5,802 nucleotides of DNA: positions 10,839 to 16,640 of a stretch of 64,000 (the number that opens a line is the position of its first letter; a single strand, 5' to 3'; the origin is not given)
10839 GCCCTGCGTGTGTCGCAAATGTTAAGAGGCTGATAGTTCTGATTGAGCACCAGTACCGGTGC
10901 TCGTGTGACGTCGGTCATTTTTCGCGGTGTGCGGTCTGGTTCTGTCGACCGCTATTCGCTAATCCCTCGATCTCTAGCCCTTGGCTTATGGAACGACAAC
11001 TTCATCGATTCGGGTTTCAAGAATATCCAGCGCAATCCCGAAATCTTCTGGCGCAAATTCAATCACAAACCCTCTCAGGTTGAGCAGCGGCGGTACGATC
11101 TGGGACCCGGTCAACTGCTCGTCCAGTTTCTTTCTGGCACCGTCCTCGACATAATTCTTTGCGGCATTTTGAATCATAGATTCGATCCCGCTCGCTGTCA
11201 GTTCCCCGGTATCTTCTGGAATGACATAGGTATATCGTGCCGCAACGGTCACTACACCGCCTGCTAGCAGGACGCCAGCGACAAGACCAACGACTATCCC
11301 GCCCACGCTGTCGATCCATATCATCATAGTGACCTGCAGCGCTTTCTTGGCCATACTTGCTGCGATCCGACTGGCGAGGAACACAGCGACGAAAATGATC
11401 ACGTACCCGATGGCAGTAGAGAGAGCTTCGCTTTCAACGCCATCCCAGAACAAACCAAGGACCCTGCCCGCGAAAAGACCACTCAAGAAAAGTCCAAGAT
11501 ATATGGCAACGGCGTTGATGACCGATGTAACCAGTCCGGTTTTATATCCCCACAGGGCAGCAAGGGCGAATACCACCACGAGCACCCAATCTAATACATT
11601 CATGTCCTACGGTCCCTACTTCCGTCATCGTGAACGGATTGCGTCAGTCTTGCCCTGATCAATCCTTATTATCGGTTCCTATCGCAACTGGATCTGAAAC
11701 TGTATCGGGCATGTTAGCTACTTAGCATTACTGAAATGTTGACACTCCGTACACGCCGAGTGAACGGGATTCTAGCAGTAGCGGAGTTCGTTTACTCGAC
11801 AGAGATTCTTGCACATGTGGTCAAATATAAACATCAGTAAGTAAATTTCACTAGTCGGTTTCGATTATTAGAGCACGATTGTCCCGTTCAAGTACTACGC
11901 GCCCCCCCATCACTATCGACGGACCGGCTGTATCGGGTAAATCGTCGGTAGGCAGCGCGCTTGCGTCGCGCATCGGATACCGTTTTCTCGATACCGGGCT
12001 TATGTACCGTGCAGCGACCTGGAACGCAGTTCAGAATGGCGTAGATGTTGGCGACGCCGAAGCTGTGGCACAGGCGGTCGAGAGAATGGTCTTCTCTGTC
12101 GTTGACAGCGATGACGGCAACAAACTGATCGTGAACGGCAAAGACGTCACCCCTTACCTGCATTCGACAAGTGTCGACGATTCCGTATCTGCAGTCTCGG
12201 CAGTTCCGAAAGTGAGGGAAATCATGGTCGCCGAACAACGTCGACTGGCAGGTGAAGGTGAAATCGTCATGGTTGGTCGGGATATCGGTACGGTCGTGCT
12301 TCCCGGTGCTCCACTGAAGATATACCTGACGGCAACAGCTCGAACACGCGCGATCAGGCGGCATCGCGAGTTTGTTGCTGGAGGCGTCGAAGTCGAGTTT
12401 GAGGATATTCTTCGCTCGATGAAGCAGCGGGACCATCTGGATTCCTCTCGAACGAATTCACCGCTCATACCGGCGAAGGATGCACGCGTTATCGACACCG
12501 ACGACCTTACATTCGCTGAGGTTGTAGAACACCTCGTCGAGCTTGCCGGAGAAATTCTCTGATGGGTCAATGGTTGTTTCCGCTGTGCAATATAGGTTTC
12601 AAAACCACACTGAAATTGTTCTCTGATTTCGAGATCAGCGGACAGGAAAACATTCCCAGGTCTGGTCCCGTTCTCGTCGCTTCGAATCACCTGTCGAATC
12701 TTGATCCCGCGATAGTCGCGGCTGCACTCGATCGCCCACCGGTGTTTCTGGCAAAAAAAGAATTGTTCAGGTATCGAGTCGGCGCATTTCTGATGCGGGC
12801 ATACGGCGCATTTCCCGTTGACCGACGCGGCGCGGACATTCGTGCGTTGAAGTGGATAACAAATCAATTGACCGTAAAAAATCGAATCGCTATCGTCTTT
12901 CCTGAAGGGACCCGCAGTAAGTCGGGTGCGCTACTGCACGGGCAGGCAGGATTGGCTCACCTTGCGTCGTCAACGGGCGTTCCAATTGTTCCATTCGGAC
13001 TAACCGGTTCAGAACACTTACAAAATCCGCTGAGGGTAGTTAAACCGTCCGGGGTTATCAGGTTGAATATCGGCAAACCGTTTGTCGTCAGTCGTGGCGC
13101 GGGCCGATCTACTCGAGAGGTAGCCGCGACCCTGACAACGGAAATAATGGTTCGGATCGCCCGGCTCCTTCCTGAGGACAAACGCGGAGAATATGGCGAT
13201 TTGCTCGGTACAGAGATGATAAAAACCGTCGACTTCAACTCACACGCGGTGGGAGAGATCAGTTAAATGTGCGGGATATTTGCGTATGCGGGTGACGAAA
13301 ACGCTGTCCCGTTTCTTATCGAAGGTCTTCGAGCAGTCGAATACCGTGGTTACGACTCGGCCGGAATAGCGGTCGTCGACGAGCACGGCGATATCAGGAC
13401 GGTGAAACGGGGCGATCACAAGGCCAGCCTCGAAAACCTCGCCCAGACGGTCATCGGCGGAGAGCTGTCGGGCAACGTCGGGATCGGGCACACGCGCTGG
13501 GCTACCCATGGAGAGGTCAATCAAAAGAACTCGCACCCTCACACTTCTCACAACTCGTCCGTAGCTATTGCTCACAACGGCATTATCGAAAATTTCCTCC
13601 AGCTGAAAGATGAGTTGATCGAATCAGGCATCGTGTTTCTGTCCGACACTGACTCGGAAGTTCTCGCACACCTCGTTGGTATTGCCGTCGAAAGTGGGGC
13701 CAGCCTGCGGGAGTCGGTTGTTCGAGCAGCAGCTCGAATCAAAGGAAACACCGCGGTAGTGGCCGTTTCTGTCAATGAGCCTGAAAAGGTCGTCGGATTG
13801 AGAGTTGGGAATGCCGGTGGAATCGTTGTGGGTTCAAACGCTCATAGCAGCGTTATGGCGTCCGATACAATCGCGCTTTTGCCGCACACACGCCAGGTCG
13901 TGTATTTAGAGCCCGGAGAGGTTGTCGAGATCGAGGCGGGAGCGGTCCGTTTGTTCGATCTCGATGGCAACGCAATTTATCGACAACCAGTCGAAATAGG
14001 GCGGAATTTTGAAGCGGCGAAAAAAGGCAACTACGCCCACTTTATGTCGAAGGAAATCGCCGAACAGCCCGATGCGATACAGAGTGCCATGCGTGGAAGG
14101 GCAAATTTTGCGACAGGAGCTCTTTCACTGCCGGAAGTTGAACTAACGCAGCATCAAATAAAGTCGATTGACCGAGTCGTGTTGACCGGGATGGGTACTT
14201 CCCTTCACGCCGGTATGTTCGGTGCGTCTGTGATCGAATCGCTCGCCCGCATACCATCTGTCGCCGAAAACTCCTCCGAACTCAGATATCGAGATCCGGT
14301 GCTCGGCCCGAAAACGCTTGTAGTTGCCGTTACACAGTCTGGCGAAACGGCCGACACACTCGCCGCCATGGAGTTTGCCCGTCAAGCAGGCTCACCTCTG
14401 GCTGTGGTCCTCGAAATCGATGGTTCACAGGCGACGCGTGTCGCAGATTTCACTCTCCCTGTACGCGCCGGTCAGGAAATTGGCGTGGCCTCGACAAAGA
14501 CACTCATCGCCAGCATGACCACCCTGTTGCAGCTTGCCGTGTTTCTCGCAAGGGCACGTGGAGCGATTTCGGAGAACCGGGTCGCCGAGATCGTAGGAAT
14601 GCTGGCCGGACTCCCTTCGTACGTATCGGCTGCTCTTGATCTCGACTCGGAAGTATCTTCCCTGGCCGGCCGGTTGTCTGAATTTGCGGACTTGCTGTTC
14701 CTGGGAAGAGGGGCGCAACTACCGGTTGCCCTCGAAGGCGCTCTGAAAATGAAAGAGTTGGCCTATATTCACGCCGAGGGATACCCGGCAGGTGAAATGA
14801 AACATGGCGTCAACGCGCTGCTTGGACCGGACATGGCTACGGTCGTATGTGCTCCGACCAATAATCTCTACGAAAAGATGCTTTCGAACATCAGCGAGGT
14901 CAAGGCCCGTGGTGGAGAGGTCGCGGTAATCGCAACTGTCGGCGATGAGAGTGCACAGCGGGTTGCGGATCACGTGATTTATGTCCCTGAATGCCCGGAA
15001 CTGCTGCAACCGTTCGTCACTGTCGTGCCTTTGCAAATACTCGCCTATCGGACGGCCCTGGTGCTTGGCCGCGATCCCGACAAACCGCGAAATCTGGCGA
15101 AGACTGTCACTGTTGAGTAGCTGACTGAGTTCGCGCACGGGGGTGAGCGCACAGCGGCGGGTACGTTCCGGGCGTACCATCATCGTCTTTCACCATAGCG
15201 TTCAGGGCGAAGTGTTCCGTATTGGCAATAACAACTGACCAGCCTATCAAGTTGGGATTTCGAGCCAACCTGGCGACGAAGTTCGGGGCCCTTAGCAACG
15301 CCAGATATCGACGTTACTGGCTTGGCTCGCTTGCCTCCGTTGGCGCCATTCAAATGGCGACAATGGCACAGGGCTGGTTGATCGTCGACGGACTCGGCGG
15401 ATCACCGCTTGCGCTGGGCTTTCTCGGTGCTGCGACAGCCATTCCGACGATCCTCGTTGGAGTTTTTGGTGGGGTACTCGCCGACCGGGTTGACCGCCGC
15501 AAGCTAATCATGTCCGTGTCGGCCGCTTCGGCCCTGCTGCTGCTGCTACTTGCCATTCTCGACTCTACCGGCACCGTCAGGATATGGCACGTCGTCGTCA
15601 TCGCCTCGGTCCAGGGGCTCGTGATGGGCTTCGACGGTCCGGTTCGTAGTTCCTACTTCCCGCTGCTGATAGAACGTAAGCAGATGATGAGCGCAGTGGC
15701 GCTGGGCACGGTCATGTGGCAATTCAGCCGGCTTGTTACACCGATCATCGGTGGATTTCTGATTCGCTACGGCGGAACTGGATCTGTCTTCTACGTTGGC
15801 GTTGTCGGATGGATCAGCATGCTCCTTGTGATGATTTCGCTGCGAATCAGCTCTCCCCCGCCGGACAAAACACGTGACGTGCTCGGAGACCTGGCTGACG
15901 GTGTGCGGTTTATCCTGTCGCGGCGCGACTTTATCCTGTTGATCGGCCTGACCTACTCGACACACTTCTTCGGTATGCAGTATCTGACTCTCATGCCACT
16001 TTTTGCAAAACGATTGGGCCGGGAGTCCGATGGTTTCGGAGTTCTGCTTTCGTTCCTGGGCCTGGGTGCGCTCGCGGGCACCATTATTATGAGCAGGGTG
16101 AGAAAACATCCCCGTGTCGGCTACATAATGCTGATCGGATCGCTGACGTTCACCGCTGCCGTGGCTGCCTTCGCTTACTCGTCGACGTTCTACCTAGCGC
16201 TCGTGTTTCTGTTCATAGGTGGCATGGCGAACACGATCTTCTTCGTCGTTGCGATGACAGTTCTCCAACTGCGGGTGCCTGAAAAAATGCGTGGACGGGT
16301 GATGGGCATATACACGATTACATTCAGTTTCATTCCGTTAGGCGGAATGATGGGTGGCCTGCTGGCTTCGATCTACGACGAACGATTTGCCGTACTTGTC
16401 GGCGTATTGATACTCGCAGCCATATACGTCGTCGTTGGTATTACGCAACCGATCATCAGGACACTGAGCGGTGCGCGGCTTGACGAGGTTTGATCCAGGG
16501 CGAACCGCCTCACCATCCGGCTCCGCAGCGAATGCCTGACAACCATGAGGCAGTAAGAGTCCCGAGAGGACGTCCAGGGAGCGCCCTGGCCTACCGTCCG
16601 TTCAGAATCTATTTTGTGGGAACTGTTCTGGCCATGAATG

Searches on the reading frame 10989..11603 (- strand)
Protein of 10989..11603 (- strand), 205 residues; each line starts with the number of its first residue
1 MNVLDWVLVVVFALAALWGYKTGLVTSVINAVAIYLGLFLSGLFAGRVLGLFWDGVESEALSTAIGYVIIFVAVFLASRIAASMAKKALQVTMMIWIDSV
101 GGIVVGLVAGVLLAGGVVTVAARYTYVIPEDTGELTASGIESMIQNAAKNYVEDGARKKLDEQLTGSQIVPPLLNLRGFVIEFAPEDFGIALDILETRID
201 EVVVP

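Call 39: search_protein_families(library=pfam, proteins=[window:10989-11603:-], max_evalue=0.00001)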
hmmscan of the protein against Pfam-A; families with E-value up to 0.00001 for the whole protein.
window:10989-11603:- (205 aa): 1 family
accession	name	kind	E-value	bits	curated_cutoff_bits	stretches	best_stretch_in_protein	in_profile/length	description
PF02674.22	Colicin_V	-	6.4e-19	68.8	29.3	1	4-145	1-140/144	Colicin V production protein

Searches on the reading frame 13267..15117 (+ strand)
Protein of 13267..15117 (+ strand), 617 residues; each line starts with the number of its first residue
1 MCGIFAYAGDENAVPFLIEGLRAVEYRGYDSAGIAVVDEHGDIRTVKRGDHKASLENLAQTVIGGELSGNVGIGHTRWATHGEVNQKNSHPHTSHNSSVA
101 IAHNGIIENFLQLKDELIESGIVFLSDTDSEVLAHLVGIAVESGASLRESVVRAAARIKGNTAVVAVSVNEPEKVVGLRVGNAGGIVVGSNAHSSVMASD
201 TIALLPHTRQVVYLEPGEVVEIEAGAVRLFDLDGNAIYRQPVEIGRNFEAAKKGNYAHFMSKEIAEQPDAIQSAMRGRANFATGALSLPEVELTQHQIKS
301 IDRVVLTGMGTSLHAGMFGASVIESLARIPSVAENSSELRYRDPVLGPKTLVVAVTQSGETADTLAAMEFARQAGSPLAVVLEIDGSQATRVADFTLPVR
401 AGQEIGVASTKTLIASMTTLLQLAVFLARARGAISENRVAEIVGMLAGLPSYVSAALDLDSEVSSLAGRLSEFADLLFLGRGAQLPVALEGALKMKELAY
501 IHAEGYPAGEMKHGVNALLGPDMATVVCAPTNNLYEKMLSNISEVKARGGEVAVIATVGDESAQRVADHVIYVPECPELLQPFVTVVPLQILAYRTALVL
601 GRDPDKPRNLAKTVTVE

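Call 39: search_protein_families(library=pfam, proteins=[window:13267-15117:+], max_evalue=0.00001)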
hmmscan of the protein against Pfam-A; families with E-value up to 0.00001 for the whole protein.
window:13267-15117:+ (617 aa): 3 families
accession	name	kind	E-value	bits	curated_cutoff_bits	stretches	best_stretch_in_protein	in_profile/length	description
PF01380.27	SIS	-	2.4e-46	157.2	25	2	476-599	8-130/131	SIS domain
PF13522.11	GATase_6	-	5.5e-17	62.5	27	1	68-176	9-105/130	Glutamine amidotransferase domain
PF13537.11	GATase_7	-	1.8e-08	34.8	25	1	85-169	9-85/123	Glutamine amidotransferase domain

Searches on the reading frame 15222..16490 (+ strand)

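Call 39: search_protein_families(library=pfam, proteins=[window:15222-16490:+], max_evalue=0.00001)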
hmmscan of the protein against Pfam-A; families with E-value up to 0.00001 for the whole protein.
window:15222-16490:+ (423 aa): 2 families
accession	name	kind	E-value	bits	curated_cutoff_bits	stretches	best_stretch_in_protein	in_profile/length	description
PF07690.21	MFS_1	-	1.8e-40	139.3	33.4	2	33-370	2-341/347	Major Facilitator Superfamily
PF05977.19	MFS_3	-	3.4e-40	138.4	27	1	19-403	2-388/524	Transmembrane secretion effector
